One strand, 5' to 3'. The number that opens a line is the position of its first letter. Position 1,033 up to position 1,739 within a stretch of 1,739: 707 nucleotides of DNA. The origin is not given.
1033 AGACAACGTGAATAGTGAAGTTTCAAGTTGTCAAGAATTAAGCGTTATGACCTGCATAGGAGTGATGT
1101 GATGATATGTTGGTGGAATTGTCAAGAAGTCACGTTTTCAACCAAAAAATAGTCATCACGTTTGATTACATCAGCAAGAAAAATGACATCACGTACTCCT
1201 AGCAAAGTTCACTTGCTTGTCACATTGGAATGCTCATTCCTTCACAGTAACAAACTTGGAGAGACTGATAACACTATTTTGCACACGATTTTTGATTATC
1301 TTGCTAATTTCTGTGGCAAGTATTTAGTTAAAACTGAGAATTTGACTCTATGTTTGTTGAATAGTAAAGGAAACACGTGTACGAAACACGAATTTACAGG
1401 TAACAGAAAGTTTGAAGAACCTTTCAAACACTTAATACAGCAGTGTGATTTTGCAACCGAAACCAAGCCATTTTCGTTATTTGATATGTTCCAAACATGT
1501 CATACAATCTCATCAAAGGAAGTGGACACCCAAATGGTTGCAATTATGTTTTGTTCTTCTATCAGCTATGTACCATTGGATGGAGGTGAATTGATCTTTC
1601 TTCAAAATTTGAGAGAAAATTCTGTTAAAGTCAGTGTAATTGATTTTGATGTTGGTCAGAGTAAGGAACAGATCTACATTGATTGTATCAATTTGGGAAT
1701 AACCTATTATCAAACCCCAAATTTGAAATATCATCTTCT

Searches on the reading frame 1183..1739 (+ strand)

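Call 7: search_protein_families(library=pfam, proteins=[window:1183-1739:+], max_evalue=10)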
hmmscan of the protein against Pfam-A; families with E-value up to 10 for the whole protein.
window:1183-1739:+ (185 aa): 0 families

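Call 8: search_solved_structures(query=window:1183-1739:+, max_evalue=10)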
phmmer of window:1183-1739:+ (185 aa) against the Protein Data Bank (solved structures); distinct sequences matched with E-value up to 10: 0.

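Call 9: find_homologous_proteins(query=window:1183-1739:+, max_evalue=0.01)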
Query window:1183-1739:+: 10 candidates shared short words with the query, none scored E <= 0.01.

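Call 18: predict_structure(protein=window:1183-1739:+)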
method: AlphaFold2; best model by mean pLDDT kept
length: 185 residues; sequences in the alignment: 1
mean_pLDDT: 35.6   pTM: 0.31
mean pLDDT of the five models: 35.6, 35.1, 31.3, 31.2, 31.1
residues with pLDDT >= 90: 0; 70-90: 0; 50-70: 9; < 50: 176
segments of 3 or more residues with pLDDT < 50: 1-33, 44-185
pLDDT, mean of each block of 10 residues (from residue 1): 33 36 37 51 44 41 39 36 28 34 37 31 30 35 38 34 36 27 24
secondary structure, 60 per line:
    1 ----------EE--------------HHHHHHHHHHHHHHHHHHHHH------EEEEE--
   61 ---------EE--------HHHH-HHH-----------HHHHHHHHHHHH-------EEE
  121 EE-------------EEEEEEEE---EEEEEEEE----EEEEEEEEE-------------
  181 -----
elements in order: H27-47 E54-58 H80-83 H99-110 E118-122 E136-143 E147-154 E159-167

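Call 20: search_protein_families(library=ncbifam, proteins=[window:1183-1739:+], max_evalue=10)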
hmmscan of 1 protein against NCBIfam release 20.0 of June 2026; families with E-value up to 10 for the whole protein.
window:1183-1739:+ (185 aa): 0 families

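Call 21: search_protein_representatives(protein=window:1183-1739:+)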
Query: 185 residues. Proteins with E-value up to 0.001 (for the whole library): 1; up to 1e-10: 0; up to 1e-30: 0. The best 1 are listed.
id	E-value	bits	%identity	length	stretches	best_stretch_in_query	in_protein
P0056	2.3e-06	43.6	25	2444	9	104-160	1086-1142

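Call 32: find_related_loci(query=window:1183-1739:+, collection=viral_contigs, flank=5000)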
Query window:1183-1739:+ (185 aa) in viral_contigs; peptide patterns used: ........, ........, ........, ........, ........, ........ (x = any residue, [..] = any of these).
6 stretches matched a pattern, but none encodes a relative of the query by tblastn (E <= 1e-3).

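Call 33: find_related_loci(query=window:1183-1739:+, collection=metagenome_contigs, flank=5000)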
Query window:1183-1739:+ (185 aa) in metagenome_contigs; peptide patterns used: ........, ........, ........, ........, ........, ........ (x = any residue, [..] = any of these).
91 stretches matched a pattern, but none encodes a relative of the query by tblastn (E <= 1e-3).

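Call 45: search_protein_families(library=phrogs, proteins=[window:1183-1739:+], max_evalue=1)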
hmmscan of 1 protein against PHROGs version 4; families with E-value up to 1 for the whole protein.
window:1183-1739:+ (185 aa): 1 family
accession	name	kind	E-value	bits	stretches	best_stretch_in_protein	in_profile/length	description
phrog_26782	-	unknown function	0.11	13.3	1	99-178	17-92/144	-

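Call 68: fold_search(model_id=the predicted structure, library=pdb)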
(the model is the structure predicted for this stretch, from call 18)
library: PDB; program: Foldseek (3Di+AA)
matches with E <= 10: 813; with E <= 0.001: 0
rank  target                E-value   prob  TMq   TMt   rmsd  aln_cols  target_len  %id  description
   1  9hqe_B                8.4e-02  0.97  0.21  0.11   5.8        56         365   14  Bacteroides fragilis xenosiderophore-binding lipoprotein XusB (released 2025-09-17)
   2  2z43_A                1.0e-01  0.33  0.26  0.22  12.9       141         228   15  Structure of a twinned crystal of RadA (released 2007-11-13)
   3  9hqe_A                1.2e-01  0.98  0.20  0.10   3.0        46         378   13  Bacteroides fragilis xenosiderophore-binding lipoprotein XusB (released 2025-09-17)
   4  2z43_C                1.2e-01  0.30  0.26  0.18  12.7       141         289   16  Structure of a twinned crystal of RadA (released 2007-11-13)
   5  9s6c_A                1.3e-01  0.96  0.16  0.09   2.1        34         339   15  B12 Binding protein - BtuK1 (released 2025-09-17)
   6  2zuc_A                1.3e-01  0.41  0.29  0.20   9.4       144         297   14  Crystal structure of left-handed RadA filament (released 2009-04-07)
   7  9s6c_B                1.6e-01  0.94  0.17  0.09   2.2        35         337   14  B12 Binding protein - BtuK1 (released 2025-09-17)
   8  9s6c_C                1.7e-01  0.94  0.17  0.09   2.2        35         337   14  B12 Binding protein - BtuK1 (released 2025-09-17)
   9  2z43_B                1.8e-01  0.25  0.26  0.18  12.7       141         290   16  Structure of a twinned crystal of RadA (released 2007-11-13)
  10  9hqk_D                2.2e-01  0.97  0.20  0.10   1.8        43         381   12  Bacteroides fragilis lipoprotein XusB bound to ferrichrome (released 2025-09-17)
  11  6b46_I                2.2e-01  0.60  0.19  0.38  10.2        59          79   20  Cryo-EM structure of Type I-F CRISPR crRNA-guided Csy surveillance complex with bound anti-CRISPR protein AcrF1 (released 2017-10-18)
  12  8faz_X                2.2e-01  0.20  0.26  0.22  10.6       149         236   11  Cryo-EM structure of the human BCDX2 complex (released 2023-06-21)
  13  8ouy_C                2.2e-01  0.16  0.29  0.19  12.8       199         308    8  Human RAD51B-RAD51C-RAD51D-XRCC2 (BCDX2) complex, 3.4 A resolution (released 2023-06-21)
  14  3nol                  2.4e-01  0.90  0.18  0.14   2.3        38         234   16  Crystal structure of Zymomonas mobilis Glutaminyl Cyclase (trigonal form) (released 2010-11-03)
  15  6rxt_UR               2.5e-01  0.91  0.17  0.07   1.7        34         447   18  Cryo-EM structure of the 90S pre-ribosome (Kre33-Noc4) from Chaetomium thermophilum, state A (released 2019-08-14)
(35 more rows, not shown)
